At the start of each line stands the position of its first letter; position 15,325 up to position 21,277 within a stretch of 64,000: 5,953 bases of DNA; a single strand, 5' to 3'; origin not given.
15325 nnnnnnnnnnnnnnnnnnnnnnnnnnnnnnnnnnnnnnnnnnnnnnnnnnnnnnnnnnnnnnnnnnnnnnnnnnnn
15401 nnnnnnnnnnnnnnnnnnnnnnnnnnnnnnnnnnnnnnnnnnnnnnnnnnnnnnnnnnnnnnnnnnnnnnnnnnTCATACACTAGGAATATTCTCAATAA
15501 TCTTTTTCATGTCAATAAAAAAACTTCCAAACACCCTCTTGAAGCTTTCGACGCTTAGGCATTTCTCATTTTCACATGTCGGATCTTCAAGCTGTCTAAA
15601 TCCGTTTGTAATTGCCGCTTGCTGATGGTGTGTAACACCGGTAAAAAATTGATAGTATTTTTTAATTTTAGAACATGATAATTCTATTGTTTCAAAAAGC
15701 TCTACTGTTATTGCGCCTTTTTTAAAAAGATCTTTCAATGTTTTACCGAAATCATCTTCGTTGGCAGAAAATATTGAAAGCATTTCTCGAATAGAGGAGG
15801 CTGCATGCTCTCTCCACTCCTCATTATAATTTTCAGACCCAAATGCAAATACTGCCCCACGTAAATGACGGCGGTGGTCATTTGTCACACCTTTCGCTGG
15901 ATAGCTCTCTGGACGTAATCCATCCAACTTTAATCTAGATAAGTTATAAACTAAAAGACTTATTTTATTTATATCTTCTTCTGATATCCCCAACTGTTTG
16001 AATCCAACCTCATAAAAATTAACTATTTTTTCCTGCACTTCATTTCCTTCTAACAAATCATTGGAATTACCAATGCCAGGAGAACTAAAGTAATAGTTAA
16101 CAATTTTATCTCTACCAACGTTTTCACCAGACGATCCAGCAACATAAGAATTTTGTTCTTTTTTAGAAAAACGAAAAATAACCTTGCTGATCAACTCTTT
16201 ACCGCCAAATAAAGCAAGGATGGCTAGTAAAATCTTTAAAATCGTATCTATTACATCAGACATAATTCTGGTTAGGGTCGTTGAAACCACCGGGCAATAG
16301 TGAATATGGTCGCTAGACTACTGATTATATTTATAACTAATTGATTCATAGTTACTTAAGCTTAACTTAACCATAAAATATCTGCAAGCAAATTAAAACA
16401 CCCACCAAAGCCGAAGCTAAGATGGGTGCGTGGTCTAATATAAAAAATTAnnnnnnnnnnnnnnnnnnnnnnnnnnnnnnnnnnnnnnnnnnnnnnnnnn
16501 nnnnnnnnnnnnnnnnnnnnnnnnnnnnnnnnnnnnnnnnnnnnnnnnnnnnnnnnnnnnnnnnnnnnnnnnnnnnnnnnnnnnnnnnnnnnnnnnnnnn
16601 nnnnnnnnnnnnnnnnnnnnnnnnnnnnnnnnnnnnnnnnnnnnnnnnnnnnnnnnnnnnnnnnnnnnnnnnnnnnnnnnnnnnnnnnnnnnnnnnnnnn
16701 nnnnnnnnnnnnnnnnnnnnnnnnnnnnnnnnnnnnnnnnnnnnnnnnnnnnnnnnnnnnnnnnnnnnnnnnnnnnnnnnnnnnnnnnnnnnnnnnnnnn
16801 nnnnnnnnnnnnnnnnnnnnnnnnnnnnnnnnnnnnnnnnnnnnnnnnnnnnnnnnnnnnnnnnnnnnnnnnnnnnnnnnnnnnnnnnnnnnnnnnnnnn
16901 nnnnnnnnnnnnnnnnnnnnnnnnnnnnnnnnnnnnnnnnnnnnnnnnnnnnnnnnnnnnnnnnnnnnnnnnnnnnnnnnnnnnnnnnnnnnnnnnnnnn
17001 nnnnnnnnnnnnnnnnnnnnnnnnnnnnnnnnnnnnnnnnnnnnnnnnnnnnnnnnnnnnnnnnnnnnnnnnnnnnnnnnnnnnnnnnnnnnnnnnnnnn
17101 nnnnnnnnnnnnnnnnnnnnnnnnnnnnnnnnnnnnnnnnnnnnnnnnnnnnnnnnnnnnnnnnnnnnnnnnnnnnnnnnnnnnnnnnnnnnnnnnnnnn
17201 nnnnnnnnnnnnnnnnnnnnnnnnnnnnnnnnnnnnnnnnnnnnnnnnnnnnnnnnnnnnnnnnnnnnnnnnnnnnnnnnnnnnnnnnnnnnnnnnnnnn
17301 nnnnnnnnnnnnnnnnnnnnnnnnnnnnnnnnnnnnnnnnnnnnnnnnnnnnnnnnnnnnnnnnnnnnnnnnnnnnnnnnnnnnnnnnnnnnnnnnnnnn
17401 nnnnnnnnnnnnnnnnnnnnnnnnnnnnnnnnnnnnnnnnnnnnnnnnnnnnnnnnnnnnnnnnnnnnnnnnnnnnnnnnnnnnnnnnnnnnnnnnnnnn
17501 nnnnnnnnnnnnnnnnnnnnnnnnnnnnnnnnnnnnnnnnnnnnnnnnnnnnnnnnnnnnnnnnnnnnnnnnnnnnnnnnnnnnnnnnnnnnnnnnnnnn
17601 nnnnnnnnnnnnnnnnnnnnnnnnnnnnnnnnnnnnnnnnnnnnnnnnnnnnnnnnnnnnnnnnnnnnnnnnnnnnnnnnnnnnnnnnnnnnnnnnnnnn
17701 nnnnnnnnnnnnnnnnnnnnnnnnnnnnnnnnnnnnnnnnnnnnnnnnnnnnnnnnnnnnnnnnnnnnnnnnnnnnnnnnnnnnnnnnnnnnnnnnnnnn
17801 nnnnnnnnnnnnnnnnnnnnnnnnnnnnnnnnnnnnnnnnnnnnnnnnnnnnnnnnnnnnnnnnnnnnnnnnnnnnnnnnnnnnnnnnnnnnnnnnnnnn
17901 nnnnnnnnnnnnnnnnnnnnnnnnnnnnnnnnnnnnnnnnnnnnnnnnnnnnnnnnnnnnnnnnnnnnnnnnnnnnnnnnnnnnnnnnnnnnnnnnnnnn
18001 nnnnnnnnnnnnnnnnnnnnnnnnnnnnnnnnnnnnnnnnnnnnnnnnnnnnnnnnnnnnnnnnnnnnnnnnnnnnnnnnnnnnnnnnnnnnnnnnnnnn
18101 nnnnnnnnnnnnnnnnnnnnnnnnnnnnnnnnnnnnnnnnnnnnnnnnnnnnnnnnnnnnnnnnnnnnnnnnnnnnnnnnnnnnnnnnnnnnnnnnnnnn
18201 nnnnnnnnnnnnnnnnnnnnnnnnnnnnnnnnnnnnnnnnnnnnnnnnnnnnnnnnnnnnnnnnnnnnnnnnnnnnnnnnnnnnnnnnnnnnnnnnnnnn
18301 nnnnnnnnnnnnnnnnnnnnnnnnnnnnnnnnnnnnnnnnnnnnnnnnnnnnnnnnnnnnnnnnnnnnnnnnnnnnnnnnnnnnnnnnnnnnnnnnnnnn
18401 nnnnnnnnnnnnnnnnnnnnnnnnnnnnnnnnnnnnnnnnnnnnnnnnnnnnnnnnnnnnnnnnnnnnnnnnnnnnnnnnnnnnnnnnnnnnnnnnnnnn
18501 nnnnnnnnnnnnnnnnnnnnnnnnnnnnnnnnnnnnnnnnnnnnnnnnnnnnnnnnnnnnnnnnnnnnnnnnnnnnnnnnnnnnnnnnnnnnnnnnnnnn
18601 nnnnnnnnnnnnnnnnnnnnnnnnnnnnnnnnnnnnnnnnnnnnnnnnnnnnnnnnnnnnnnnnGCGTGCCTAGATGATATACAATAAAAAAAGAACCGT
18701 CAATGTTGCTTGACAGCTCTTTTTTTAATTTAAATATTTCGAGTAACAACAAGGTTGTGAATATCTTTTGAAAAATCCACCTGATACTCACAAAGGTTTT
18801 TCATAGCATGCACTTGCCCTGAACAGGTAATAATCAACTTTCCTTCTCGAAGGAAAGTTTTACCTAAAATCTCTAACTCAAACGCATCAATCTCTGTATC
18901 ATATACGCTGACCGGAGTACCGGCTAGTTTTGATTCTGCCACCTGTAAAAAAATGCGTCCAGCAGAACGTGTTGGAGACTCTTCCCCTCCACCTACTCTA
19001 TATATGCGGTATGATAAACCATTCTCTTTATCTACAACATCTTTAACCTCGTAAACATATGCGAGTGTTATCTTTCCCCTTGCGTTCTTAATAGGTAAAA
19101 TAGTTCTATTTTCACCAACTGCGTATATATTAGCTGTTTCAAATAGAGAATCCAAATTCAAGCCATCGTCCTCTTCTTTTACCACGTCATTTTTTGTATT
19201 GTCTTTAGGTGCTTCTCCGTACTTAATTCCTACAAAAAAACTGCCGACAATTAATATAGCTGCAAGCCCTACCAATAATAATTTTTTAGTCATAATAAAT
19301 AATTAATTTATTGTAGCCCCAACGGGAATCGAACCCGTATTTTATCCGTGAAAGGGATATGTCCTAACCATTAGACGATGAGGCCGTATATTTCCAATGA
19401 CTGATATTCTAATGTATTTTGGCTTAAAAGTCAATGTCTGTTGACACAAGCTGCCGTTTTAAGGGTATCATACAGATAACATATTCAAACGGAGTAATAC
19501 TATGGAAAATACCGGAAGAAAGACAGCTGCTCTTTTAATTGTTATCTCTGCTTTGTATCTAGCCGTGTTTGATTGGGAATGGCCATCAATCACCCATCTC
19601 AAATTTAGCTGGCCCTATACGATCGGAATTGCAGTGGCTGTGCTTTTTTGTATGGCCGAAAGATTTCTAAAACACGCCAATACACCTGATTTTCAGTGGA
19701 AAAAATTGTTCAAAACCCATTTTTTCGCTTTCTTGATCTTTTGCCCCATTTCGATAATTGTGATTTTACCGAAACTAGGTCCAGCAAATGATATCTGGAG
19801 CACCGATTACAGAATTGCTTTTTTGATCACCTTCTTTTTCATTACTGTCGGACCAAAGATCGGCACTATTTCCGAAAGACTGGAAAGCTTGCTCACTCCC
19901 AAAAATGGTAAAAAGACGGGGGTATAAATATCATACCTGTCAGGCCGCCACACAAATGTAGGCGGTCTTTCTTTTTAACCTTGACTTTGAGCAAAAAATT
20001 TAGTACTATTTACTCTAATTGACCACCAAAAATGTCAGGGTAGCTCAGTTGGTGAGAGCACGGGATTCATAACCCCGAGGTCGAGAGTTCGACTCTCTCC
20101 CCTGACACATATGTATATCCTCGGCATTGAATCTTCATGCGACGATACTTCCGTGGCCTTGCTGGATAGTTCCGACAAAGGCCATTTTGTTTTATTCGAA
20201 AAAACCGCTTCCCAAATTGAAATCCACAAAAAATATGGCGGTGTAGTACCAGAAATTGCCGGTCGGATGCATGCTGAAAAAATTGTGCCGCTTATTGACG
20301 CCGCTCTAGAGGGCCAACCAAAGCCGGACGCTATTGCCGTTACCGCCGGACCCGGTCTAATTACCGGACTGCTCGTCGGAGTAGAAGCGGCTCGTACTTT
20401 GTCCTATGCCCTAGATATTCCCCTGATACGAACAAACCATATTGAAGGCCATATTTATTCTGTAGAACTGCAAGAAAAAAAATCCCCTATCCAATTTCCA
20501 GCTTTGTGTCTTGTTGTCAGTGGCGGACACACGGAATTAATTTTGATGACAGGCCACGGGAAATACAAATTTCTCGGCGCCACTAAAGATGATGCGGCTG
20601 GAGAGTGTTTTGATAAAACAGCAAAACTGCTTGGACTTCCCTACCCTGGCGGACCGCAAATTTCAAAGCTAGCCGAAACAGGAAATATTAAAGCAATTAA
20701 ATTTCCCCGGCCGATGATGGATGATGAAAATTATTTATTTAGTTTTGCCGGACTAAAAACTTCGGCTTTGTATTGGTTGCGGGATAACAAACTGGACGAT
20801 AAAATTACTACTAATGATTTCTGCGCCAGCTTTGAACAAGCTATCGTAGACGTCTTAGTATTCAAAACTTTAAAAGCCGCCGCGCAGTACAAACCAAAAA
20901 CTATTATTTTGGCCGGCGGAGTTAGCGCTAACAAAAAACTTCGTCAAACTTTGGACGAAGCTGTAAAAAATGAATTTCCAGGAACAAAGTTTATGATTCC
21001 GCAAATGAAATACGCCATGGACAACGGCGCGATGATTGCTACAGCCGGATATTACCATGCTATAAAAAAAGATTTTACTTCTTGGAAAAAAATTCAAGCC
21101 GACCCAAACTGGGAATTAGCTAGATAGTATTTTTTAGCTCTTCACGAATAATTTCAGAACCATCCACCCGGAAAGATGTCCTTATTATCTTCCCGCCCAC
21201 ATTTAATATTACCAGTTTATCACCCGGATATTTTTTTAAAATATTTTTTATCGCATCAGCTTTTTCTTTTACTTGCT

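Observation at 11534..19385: About 7.7-kb compositionally mosaic accessory island beside tRNA-Glu, carrying a coupled three-gene operon of unknown function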

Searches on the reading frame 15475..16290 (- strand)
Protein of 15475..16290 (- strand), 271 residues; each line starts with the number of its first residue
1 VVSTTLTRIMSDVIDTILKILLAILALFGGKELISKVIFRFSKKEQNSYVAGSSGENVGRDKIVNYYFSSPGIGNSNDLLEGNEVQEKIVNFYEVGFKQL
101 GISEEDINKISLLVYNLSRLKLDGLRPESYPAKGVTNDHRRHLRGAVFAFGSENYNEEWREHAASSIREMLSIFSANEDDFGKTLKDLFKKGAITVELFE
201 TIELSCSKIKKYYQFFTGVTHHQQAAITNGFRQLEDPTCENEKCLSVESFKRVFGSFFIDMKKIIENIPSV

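Call 6: search_protein_families(library=pfam, proteins=[window:15475-16290:-], max_evalue=0.1)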
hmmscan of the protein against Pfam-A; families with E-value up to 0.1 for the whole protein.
window:15475-16290:- (271 aa): 1 family
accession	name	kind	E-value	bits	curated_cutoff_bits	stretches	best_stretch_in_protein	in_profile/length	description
PF21907.4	SAM_CEP-1_C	-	0.0019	18.9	26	0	183-217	62-96/103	CEP-1 C-terminal SAM domain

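Call 7: search_protein_families(library=padloc, proteins=[window:15475-16290:-], max_evalue=0.1)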
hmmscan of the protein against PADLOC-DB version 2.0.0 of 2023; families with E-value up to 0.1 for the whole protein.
window:15475-16290:- (271 aa): 0 families

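Call 8: search_protein_families(library=ncbifam, proteins=[window:15475-16290:-], max_evalue=0.1)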
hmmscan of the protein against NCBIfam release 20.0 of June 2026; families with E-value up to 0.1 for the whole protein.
window:15475-16290:- (271 aa): 0 families

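Call 11: search_protein_families(library=phrogs, proteins=[window:15475-16290:-], max_evalue=0.1)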
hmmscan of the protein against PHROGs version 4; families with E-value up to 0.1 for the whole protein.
window:15475-16290:- (271 aa): 0 families

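Call 27: find_homologous_proteins(query=window:15475-16290:-, max_evalue=0.001)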
Query window:15475-16290:- (271 aa): 16 proteins with E <= 0.001 among 945 candidates.
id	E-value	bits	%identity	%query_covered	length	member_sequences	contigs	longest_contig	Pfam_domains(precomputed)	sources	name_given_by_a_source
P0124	1.5e-168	577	100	97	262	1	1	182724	-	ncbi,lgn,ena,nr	ncbi:MAG: hypothetical protein G01um101413_701 [Parcubacteria group bacterium Gr01-1014_13]|nr:MAG: 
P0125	4.0e-99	349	63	88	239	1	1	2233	-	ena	-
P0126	4.1e-74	267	65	68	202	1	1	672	-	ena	-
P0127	2.3e-70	255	61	73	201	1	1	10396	-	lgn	-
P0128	9.7e-68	246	61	68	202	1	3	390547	-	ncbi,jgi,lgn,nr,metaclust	ncbi:MAG: hypothetical protein ABA06_01115 [Parcubacteria bacterium C7867-001]|nr:MAG: hypothetical 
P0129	2.2e-66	242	60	67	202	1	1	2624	-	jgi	-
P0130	1.1e-64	236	59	68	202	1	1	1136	-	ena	-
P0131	4.9e-62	228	58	67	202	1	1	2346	-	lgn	-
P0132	9.9e-55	204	54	67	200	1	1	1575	-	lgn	-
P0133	1.7e-34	138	35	93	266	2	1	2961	-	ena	-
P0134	1.3e-33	135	35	95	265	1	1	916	-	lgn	-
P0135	4.6e-31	126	35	94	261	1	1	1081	-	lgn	-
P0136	1.1e-29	122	35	96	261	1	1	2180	-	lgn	-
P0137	1.8e-29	121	38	83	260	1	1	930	-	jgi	jgi:hypothetical protein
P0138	5.0e-28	116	35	92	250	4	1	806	-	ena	-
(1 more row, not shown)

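Call 64: predict_structure(alignment_id=A4)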
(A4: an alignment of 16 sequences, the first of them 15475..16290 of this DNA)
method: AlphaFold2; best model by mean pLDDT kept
length: 271 residues; sequences in the alignment: 16
mean_pLDDT: 75.2   pTM: 0.64
mean pLDDT of the five models: 75.2, 74.7, 73.0, 72.3, 69.7
residues with pLDDT >= 90: 108; 70-90: 68; 50-70: 43; < 50: 52
segments of 3 or more residues with pLDDT < 50: 39-79, 82-84, 129-131
pLDDT, mean of each block of 10 residues (from residue 1): 68 80 65 49 34 35 39 45 56 94 93 84 57 62 95 93 95 72 78 84 88 96 96 97 96 97 85 59
secondary structure, 60 per line:
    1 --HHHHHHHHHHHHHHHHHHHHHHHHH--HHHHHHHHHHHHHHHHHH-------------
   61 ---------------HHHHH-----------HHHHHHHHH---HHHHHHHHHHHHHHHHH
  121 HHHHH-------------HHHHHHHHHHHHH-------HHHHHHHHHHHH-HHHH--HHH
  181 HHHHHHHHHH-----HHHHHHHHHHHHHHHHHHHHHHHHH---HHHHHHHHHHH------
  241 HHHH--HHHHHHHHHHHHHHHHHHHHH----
elements in order: H3-27 H30-47 H76-80 H92-100 H104-125 H139-151 H159-170 H172-175 H178-190 H196-220 H224-234 H241-244 H247-267

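Call 75: search_protein_representatives(alignment_id=A4)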
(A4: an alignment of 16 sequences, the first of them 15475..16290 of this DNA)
Query: 16 sequences, 254 profile positions. Proteins with E-value up to 0.001 (for the whole library): 173; up to 1e-10: 78; up to 1e-30: 26. The best 150 are listed.
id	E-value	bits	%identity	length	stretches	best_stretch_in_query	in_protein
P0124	4.8e-108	376.8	-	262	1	1-253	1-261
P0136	8.8e-102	356.3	-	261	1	1-253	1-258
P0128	2.6e-69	249.9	-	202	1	65-253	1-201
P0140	4.9e-65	235.9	-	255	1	1-251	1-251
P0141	1.0e-61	225.0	-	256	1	1-250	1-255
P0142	3.0e-58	213.6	-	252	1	3-250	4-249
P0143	1.8e-56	207.8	-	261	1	1-251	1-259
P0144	5.7e-48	180.0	-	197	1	67-250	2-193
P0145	5.2e-45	170.3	-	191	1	65-252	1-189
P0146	3.9e-44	167.4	-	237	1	68-250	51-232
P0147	2.1e-43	165.0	-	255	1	9-250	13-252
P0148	1.7e-41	158.7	-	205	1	79-250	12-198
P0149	1.2e-39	152.7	-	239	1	34-251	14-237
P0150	1.8e-39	152.1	-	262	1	1-249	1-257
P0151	1.5e-38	149.1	-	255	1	55-247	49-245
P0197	1.2e-15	74.0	-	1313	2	104-210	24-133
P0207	2.6e-11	59.9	-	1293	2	78-213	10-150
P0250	3.2e-07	46.5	-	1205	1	92-210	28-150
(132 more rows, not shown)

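Call 91: search_solved_structures(query=A4, max_evalue=10)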
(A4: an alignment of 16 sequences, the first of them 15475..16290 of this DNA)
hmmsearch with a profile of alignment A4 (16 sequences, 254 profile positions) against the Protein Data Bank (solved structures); distinct sequences matched with E-value up to 10: 1.
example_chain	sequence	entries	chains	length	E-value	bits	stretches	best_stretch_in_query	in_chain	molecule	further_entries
2g3v_A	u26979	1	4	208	0.067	15.9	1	150-250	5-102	CAG pathogenicity island protein 13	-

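Call 111: search_protein_families(library=pfam, proteins=[P0197, P0207, P0250], max_evalue=0.01)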
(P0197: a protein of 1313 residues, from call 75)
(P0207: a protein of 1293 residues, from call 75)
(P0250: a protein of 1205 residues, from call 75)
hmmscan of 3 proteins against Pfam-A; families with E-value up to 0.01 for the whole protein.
P0197 (1313 aa): 1 family
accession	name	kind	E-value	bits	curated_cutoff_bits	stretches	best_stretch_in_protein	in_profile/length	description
PF18165.6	pP_pnuc_1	-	0.0065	16.5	26.3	0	50-83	11-40/133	Predicted pPIWI-associating nuclease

P0207 (1293 aa): 1 family
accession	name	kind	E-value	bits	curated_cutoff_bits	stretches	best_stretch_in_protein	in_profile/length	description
PF18165.6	pP_pnuc_1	-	5.1e-06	26.6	26.3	1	59-90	10-40/133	Predicted pPIWI-associating nuclease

P0250 (1205 aa): 0 families

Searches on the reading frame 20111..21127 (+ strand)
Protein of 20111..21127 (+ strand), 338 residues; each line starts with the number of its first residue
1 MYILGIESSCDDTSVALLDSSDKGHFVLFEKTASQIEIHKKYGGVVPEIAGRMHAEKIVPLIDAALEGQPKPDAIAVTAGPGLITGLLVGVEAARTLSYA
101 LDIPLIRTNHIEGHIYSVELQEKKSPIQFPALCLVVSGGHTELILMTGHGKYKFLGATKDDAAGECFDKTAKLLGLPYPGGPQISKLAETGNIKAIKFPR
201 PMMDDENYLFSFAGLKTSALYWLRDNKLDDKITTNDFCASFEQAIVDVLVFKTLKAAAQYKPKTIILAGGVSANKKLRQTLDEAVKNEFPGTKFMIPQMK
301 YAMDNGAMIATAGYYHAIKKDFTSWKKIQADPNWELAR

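Call 6: search_protein_families(library=pfam, proteins=[window:20111-21127:+], max_evalue=0.1)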
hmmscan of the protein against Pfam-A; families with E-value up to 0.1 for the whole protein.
window:20111-21127:+ (338 aa): 4 families
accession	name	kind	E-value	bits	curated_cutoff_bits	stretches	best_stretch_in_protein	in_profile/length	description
PF00814.31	TsaD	-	2.9e-90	303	24.8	1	27-310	2-263/264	tRNA N6-adenosine threonylcarbamoyltransferase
PF22521.2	HypF_C_2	-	2.5e-05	24.6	27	1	226-288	158-220/241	Carbamoyltransferase, Kae1-like Domain, second subdomain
PF02543.21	Carbam_trans_N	-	0.0036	17.2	24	1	231-282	269-321/346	Carbamoyltransferase N-terminus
PF01869.26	BcrAD_BadFG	-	0.02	14.9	31.5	1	253-307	213-267/271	BadF/BadG/BcrA/BcrD ATPase family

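Call 8: search_protein_families(library=ncbifam, proteins=[window:20111-21127:+], max_evalue=0.1)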
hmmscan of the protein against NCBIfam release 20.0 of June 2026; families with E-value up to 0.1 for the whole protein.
window:20111-21127:+ (338 aa): 7 families
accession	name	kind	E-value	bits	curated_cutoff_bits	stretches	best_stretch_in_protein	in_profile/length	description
TIGR03723.1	T6A_TsaD_YgjD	equivalog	4.5e-117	390.7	296.1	1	3-316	1-312/314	tRNA (adenosine(37)-N6)-threonylcarbamoyltransferase complex transferase subunit TsaD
TIGR00329.1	gcp_kae1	subfamily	6.6e-98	327.7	207.8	1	4-310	1-305/305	tRNA (adenosine(37)-N6)-threonylcarbamoyltransferase complex transferase subunit TsaD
TIGR03722.2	arch_KAE1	equivalog_domain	7.4e-56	189.6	375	1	3-334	1-314/323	KEOPS complex N(6)-L-threonylcarbamoyladenine synthase Kae1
NF007174.0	PRK09605.1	equivalog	9.8e-56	189.3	447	1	1-333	1-315/535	bifunctional N(6)-L-threonylcarbamoyladenine synthase/serine/threonine protein kinase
TIGR03725.1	T6A_YeaZ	equivalog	1.2e-13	51.5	69.3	1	3-115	1-98/212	tRNA (adenosine(37)-N6)-threonylcarbamoyltransferase complex dimerization subunit type 1 TsaB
TIGR00143.1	hypF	equivalog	0.0035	15.6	466.1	1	216-308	643-733/741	carbamoyltransferase HypF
NF008187.0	PRK10939.1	equivalog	0.04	12.5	528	1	243-321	392-468/521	autoinducer-2 kinase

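Call 82: find_related_loci(query=window:20111-21127:+, collection=metagenome_contigs, flank=10000)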
Query window:20111-21127:+ (338 aa) in metagenome_contigs; peptide patterns used: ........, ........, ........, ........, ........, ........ (x = any residue, [..] = any of these).
500 stretches matched a pattern; 347 encode a relative of the query (tblastn E <= 1e-3); the best 80 are kept; 80 distinct loci.
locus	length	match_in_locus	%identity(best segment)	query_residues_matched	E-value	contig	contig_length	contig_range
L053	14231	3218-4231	93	1-338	0e+0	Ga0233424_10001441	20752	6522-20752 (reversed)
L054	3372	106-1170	84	1-337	0e+0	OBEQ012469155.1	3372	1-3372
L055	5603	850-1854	85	1-338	0e+0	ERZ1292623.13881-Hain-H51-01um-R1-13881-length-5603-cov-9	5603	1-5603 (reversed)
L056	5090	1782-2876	78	1-338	0e+0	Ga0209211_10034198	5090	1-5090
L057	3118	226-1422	70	1-337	0e+0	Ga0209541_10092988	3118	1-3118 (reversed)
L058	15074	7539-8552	71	1-338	3e-162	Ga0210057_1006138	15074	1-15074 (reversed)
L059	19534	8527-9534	71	1-336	5e-162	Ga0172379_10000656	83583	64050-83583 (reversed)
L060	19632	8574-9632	70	1-338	2e-161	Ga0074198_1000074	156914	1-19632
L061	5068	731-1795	69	1-338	6e-164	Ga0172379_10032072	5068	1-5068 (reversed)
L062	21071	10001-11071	69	1-336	2e-160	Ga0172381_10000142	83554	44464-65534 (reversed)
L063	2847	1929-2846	79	1-300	1e-169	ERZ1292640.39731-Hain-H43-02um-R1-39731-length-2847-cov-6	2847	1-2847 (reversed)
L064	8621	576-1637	67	1-337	1e-159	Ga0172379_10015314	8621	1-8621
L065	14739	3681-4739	68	1-336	3e-159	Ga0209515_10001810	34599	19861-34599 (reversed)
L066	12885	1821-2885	67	1-338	8e-156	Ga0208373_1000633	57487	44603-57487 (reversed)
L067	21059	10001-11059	66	1-336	4e-156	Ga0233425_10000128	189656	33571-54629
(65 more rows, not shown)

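Call 86: search_protein_families(library=pfam, proteins=[L053:1928-2350:-, L053:498-1817:-], max_evalue=0.001)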
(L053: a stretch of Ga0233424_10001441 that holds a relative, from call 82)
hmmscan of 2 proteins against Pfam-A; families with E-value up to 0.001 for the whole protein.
L053:1928-2350:- (140 aa): 1 family
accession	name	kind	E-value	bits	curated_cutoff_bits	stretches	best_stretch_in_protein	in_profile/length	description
PF13376.11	OmdA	-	2.5e-28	98.2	25.6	2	13-69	4-60/60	Bacteriocin-protection, YdeI or OmpD-Associated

L053:498-1817:- (439 aa): 0 families

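Call 107: search_protein_families(library=pfam, alignment_id=A6, max_evalue=0.00001)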
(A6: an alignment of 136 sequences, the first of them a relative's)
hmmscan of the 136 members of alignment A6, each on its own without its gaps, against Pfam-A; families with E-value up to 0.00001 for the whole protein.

A. member 1, L114:125-778:- (218 aa): 1 family
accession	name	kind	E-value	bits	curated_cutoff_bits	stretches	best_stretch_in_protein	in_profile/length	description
PF02592.20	Vut_1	-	9.9e-36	123.8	27.2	1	42-201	2-151/152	Putative vitamin uptake transporter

B. families by the number of members that match (of 136 scanned): 155 families (the first 25 are shown)
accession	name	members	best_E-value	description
PF00814.31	TsaD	7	3.9e-94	tRNA N6-adenosine threonylcarbamoyltransferase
PF01336.31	tRNA_anti-codon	6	1.7e-12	OB-fold nucleic acid binding domain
PF07733.18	DNA_pol3_alpha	5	1.7e-95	Bacterial DNA polymerase III alpha NTPase domain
PF00579.31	tRNA-synt_1b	5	3.9e-80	tRNA synthetases class I (W and Y)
PF02811.25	PHP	5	3.3e-62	PHP domain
PF17657.6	DNA_pol3_finger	5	7.7e-53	Bacterial DNA polymerase III alpha subunit finger domain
PF14579.12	HHH_6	5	4.1e-29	Helix-hairpin-helix motif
PF00156.33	Pribosyltran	4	2e-15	Phosphoribosyl transferase domain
PF02812.23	ELFV_dehydrog_N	3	1.3e-57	Glu/Leu/Phe/Val dehydrogenase, dimerisation domain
PF13793.12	Pribosyltran_N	3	2.2e-45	N-terminal domain of ribose phosphate pyrophosphokinase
PF00291.31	PALP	3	1.6e-43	Pyridoxal-phosphate dependent enzyme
PF14572.12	Pribosyl_synth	3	1.7e-21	Phosphoribosyl synthetase-associated domain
PF22521.2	HypF_C_2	3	1.3e-08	Carbamoyltransferase, Kae1-like Domain, second subdomain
PF00208.27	ELFV_dehydrog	2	6.6e-77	Glutamate/Leucine/Phenylalanine/Valine dehydrogenase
PF13614.12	AAA_31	2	5.8e-65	AAA domain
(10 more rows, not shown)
